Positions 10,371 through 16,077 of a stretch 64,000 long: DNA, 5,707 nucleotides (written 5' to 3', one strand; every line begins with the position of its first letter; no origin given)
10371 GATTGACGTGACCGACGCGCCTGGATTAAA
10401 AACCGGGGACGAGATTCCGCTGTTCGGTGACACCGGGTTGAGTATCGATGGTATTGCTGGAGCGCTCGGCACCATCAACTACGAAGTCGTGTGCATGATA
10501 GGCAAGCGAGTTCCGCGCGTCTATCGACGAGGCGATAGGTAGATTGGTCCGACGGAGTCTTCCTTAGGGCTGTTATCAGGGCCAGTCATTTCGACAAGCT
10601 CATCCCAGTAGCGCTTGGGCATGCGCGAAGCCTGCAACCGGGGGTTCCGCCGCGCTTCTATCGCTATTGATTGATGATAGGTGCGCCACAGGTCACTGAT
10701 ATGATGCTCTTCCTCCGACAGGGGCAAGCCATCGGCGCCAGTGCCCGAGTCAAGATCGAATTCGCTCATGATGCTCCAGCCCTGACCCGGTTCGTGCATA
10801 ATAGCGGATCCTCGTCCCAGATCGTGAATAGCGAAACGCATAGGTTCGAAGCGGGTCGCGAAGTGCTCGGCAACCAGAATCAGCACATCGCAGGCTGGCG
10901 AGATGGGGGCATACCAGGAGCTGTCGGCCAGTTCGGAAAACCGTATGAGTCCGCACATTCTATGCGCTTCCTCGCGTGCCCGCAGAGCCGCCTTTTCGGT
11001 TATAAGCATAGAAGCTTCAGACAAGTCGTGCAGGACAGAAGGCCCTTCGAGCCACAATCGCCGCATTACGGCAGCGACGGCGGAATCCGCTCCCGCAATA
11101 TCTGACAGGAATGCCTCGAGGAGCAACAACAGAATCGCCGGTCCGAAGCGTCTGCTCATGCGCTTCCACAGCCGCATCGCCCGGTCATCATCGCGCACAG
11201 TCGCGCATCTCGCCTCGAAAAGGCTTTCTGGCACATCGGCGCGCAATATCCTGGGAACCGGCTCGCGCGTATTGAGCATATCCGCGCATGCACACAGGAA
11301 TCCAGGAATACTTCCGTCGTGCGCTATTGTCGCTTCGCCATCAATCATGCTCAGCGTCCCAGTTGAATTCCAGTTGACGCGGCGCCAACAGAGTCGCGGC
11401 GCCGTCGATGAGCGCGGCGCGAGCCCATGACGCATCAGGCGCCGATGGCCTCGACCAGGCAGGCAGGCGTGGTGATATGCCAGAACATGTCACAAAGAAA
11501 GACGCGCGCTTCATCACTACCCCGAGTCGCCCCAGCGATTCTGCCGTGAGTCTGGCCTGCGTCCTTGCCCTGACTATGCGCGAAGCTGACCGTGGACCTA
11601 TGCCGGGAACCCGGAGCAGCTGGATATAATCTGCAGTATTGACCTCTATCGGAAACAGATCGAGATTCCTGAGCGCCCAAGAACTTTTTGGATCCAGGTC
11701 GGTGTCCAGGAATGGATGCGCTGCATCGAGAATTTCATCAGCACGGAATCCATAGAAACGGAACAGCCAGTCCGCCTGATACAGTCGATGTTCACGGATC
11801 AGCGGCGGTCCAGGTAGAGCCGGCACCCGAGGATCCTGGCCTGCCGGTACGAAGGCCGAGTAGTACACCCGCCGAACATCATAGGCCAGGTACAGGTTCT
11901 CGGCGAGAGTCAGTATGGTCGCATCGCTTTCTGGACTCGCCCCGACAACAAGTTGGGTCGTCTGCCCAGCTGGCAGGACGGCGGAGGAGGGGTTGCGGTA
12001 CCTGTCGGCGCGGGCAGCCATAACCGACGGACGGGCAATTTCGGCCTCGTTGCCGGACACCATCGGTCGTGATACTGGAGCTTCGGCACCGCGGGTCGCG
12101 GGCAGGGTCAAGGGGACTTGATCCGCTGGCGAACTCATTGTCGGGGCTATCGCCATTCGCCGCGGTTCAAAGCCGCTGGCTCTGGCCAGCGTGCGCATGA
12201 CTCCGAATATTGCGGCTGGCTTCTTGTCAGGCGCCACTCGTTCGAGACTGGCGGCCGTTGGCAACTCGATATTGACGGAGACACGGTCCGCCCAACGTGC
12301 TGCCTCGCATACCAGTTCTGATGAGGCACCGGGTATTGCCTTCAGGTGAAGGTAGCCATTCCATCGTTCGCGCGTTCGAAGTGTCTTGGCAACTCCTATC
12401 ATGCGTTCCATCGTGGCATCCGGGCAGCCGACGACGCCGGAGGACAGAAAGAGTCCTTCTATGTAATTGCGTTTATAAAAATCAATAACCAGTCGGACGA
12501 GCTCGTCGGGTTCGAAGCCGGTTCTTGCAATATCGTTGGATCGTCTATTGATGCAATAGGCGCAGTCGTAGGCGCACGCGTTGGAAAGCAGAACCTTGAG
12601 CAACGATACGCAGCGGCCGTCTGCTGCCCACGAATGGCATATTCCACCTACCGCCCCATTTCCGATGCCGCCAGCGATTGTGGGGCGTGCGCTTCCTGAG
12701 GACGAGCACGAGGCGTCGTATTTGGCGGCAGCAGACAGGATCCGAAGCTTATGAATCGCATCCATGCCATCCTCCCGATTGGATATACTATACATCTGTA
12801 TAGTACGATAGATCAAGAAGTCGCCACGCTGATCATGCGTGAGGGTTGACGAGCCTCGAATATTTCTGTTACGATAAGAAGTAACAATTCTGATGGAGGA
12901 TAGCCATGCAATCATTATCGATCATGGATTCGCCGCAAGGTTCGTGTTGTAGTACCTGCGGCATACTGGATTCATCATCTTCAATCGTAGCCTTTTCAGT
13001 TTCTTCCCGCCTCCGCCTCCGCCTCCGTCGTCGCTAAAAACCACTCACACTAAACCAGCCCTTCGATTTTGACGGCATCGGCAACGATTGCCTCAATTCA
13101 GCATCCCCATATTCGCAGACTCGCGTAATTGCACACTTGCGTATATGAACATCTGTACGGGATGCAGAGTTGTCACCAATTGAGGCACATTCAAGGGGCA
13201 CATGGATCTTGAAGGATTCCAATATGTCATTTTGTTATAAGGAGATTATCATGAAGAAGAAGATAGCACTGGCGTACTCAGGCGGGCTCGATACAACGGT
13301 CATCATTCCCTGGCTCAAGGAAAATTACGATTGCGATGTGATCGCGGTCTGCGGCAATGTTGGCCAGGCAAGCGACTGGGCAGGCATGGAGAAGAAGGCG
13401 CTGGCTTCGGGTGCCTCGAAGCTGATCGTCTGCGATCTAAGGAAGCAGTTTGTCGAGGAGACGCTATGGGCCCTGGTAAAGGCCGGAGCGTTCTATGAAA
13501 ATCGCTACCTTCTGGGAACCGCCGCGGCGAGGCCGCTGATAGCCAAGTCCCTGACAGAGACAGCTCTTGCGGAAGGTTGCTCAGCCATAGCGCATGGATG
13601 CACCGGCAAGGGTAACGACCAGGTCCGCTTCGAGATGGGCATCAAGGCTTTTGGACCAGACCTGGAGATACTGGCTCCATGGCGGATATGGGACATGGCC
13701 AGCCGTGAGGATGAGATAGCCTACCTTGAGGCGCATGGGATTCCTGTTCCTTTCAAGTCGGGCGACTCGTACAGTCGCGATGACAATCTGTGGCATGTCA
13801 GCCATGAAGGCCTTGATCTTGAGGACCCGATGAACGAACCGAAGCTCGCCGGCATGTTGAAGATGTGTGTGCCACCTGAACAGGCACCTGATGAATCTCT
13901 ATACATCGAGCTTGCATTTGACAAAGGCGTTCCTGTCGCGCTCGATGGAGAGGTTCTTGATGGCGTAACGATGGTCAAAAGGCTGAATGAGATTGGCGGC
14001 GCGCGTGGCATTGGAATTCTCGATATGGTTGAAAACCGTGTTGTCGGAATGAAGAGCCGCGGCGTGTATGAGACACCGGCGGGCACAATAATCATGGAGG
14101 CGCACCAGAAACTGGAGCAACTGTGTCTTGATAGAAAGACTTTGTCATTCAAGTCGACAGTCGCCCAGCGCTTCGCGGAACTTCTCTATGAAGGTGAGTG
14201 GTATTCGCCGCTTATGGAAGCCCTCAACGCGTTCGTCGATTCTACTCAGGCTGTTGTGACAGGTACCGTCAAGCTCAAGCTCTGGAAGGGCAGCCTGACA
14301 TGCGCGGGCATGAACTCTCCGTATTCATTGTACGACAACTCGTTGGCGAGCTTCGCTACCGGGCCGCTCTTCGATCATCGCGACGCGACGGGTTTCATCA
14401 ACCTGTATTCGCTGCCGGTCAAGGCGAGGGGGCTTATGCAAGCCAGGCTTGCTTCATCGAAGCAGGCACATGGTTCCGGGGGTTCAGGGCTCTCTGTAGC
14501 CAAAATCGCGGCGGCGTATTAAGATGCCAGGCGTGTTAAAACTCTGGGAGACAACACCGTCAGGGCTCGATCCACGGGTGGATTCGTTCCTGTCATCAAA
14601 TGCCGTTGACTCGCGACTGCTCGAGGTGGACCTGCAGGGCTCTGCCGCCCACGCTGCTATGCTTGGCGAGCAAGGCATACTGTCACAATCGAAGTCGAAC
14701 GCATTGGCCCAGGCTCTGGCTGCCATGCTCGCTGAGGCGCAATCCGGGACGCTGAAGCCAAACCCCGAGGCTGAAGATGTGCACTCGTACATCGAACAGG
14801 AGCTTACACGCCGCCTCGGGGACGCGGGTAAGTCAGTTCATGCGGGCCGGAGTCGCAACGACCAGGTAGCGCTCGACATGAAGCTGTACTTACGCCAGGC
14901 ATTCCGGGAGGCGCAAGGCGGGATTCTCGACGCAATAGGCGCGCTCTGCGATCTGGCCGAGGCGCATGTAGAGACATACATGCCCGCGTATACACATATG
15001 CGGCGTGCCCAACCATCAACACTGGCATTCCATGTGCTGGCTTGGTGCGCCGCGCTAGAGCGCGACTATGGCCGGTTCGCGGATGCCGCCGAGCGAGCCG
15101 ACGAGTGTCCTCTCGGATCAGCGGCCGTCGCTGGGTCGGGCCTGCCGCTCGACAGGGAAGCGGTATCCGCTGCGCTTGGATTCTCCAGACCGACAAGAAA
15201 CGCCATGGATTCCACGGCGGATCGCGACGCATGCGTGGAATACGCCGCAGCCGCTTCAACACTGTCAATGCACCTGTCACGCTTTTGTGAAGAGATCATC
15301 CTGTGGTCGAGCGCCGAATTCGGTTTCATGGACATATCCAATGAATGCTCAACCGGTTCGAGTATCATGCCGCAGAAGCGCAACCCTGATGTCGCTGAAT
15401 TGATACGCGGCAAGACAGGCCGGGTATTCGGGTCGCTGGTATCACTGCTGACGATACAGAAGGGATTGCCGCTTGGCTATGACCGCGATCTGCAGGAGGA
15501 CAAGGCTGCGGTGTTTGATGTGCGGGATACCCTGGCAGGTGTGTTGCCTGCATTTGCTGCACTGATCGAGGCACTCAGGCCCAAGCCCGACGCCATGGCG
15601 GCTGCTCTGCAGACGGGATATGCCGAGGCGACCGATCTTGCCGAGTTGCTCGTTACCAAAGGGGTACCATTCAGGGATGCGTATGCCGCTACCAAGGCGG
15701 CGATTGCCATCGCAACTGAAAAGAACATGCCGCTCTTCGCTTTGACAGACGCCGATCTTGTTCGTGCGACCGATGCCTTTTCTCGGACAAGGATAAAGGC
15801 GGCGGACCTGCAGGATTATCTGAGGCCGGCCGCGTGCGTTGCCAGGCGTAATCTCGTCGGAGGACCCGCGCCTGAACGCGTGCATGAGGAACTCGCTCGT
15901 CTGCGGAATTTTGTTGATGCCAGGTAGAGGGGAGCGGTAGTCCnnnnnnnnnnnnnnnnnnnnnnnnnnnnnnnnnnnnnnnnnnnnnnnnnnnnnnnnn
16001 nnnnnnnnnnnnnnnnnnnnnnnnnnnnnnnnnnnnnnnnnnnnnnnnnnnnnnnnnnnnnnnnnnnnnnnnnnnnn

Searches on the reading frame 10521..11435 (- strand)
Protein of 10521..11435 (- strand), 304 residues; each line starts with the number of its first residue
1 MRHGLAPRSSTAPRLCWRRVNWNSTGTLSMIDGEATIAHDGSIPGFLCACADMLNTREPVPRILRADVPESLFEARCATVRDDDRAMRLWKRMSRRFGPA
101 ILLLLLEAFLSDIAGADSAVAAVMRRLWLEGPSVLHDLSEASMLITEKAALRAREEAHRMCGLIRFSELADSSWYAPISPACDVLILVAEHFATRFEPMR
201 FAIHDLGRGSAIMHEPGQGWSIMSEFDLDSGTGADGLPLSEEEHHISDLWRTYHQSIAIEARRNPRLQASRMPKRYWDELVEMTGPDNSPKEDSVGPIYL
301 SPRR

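Call 18: search_protein_families(library=pfam, proteins=[window:10521-11435:-], max_evalue=0.001)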
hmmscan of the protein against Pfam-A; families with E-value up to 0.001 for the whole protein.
window:10521-11435:- (304 aa): 1 family
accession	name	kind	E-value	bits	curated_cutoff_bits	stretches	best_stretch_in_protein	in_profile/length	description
PF13566.11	DUF4130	-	1.3e-40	139.2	27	1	118-282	5-146/146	Domain of unknown function (DUF4130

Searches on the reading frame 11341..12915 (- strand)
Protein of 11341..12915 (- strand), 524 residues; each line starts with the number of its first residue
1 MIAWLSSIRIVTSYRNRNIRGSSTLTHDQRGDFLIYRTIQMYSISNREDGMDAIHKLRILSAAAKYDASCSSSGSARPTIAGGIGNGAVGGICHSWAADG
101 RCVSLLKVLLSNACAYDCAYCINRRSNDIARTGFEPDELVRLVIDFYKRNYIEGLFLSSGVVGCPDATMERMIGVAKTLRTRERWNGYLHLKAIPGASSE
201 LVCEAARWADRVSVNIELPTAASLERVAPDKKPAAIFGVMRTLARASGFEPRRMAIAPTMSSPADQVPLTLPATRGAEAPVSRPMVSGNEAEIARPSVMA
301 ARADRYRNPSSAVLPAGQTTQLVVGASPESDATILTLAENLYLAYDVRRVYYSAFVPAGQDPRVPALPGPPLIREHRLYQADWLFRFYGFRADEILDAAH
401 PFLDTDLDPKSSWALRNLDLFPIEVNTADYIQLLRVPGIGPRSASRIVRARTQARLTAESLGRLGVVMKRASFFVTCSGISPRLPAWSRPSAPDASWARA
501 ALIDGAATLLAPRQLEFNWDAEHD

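Call 18: search_protein_families(library=pfam, proteins=[window:11341-12915:-], max_evalue=0.001)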
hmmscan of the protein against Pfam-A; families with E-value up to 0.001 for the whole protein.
window:11341-12915:- (524 aa): 2 families
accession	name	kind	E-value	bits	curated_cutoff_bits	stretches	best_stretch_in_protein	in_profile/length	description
PF12836.13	HHH_3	-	3.2e-06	27.6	27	1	423-453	6-36/65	Helix-hairpin-helix motif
PF04055.27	Radical_SAM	-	3.7e-06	27.6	29.5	1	110-245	3-138/166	Radical SAM superfamily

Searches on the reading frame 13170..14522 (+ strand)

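Call 18: search_protein_families(library=pfam, proteins=[window:13170-14522:+], max_evalue=0.001)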
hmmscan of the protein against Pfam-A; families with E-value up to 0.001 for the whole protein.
window:13170-14522:+ (450 aa): 2 families
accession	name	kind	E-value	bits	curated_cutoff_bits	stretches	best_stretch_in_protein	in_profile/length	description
PF20979.2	Arginosuc_syn_C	-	1.7e-76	257.1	27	1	201-418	1-217/219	Arginosuccinate synthase C-terminal domain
PF00764.25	Arginosuc_synth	-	2.9e-60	203.4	27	1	31-192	1-162/162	Arginosuccinate synthase N-terminal HUP domain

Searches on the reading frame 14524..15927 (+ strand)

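Call 18: search_protein_families(library=pfam, proteins=[window:14524-15927:+], max_evalue=0.001)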
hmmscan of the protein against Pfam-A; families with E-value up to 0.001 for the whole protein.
window:14524-15927:+ (467 aa): 2 families
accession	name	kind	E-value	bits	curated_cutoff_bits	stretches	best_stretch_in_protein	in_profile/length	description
PF00206.25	Lyase_1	-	1.8e-61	208.7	27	1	16-303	8-312/312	Lyase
PF14698.11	ASL_C2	-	2.8e-14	53.7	27.3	1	366-440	1-69/69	Argininosuccinate lyase C-terminal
